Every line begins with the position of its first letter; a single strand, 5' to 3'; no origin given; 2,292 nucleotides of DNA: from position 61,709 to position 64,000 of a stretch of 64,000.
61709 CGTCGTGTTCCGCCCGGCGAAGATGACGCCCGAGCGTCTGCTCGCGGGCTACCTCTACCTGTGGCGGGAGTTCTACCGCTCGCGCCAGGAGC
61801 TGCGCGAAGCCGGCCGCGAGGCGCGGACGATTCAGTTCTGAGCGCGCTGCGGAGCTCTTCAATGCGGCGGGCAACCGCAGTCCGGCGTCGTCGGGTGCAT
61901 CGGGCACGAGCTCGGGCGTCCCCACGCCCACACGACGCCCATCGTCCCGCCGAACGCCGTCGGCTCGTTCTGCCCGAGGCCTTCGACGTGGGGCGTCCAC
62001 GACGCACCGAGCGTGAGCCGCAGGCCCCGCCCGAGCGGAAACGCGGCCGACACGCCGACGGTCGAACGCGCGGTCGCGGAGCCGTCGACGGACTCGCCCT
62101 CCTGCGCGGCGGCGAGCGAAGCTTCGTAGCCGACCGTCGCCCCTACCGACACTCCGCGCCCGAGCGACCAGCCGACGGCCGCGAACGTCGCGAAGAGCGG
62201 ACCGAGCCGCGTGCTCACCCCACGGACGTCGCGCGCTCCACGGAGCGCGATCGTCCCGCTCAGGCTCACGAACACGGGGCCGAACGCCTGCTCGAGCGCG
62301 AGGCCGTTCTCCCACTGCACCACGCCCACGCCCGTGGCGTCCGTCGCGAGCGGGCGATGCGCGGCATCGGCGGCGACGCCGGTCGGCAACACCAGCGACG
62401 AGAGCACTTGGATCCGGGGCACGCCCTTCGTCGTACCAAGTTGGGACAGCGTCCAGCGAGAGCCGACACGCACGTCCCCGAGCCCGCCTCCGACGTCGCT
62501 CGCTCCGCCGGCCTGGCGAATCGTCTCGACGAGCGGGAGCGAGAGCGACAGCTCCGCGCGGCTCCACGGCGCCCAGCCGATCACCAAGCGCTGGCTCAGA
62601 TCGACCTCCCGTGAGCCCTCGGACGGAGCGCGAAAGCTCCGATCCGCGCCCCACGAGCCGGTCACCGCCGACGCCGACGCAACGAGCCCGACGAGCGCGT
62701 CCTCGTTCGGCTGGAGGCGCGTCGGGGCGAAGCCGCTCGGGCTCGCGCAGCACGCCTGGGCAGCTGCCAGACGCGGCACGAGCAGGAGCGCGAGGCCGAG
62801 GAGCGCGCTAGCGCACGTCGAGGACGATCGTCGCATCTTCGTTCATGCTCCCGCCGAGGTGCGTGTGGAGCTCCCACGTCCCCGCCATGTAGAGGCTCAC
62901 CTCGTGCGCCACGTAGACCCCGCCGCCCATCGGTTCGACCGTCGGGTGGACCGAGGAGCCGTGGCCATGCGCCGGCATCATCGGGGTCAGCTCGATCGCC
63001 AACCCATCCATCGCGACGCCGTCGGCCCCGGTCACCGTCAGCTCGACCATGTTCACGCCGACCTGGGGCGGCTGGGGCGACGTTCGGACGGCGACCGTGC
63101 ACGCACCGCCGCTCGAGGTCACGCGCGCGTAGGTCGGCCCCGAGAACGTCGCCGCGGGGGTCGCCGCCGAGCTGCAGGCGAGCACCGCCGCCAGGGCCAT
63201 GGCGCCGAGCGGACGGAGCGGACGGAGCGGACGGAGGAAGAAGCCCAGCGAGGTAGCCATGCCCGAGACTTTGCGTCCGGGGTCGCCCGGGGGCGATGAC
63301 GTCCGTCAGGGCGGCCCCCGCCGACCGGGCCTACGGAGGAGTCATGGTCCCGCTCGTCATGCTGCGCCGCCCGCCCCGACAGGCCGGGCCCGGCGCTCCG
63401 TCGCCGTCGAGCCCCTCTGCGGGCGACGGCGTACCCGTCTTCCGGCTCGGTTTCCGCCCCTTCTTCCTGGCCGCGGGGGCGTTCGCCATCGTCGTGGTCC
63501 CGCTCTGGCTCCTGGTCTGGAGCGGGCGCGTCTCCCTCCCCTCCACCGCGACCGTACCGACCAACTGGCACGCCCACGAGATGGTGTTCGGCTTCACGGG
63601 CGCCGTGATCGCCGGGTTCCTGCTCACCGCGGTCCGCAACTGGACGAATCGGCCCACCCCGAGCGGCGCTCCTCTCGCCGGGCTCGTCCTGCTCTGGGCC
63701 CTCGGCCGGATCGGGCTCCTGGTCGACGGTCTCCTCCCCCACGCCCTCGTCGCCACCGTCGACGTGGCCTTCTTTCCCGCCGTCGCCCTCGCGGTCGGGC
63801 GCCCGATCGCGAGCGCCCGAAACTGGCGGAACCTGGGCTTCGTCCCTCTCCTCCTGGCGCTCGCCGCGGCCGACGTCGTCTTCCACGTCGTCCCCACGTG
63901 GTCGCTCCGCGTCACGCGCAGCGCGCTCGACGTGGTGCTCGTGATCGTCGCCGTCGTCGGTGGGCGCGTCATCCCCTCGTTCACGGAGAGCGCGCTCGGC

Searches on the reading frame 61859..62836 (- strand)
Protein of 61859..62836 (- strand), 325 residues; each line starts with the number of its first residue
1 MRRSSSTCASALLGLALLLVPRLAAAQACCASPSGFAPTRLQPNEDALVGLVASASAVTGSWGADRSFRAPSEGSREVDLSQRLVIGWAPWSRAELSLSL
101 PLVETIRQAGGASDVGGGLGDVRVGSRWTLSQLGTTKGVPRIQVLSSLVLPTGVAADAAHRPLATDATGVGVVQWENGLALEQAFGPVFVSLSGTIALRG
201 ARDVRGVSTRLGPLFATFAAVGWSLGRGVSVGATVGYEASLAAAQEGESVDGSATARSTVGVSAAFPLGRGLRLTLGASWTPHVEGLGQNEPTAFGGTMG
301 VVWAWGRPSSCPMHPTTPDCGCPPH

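Call 3: search_protein_families(library=pfam, proteins=[window:61859-62836:-], max_evalue=1)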
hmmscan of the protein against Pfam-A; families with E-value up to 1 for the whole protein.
window:61859-62836:- (325 aa): 2 families
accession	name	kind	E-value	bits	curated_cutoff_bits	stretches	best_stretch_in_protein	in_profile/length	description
PF13557.12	Phenol_MetA_deg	-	0.025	15.1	22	1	96-280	46-223/242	Putative MetA-pathway of phenol degradation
PF23865.1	DUF7223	-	0.21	11.2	27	1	241-287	100-148/254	Domain of unknown function (DUF7223)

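Call 6: search_protein_families(library=ncbifam, proteins=[window:61859-62836:-], max_evalue=1)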
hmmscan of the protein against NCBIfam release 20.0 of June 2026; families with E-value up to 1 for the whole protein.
window:61859-62836:- (325 aa): 0 families

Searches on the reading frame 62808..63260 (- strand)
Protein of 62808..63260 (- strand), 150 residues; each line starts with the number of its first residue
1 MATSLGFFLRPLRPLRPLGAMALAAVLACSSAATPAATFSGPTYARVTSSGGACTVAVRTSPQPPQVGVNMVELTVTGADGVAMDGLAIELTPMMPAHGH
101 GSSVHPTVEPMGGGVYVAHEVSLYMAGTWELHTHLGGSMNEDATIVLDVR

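Call 3: search_protein_families(library=pfam, proteins=[window:62808-63260:-], max_evalue=1)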
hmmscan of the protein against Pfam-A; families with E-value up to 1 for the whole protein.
window:62808-63260:- (150 aa): 1 family
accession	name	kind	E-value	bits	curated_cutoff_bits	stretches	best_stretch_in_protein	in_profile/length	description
PF13115.11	YtkA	-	1.1e-10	42.5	25.9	1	56-134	9-85/85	YtkA-like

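Call 6: search_protein_families(library=ncbifam, proteins=[window:62808-63260:-], max_evalue=1)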
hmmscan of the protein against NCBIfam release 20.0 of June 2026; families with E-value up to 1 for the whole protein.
window:62808-63260:- (150 aa): 0 families

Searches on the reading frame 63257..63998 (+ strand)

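Call 8: search_protein_families(library=pfam, proteins=[window:63257-63998:+], max_evalue=0.01)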
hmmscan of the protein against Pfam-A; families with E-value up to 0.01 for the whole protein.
window:63257-63998:+ (247 aa): 1 family
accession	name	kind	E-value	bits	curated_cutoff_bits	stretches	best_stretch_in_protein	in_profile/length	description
PF05940.17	NnrS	-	1.7e-58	199.2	28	1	60-247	1-190/371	NnrS protein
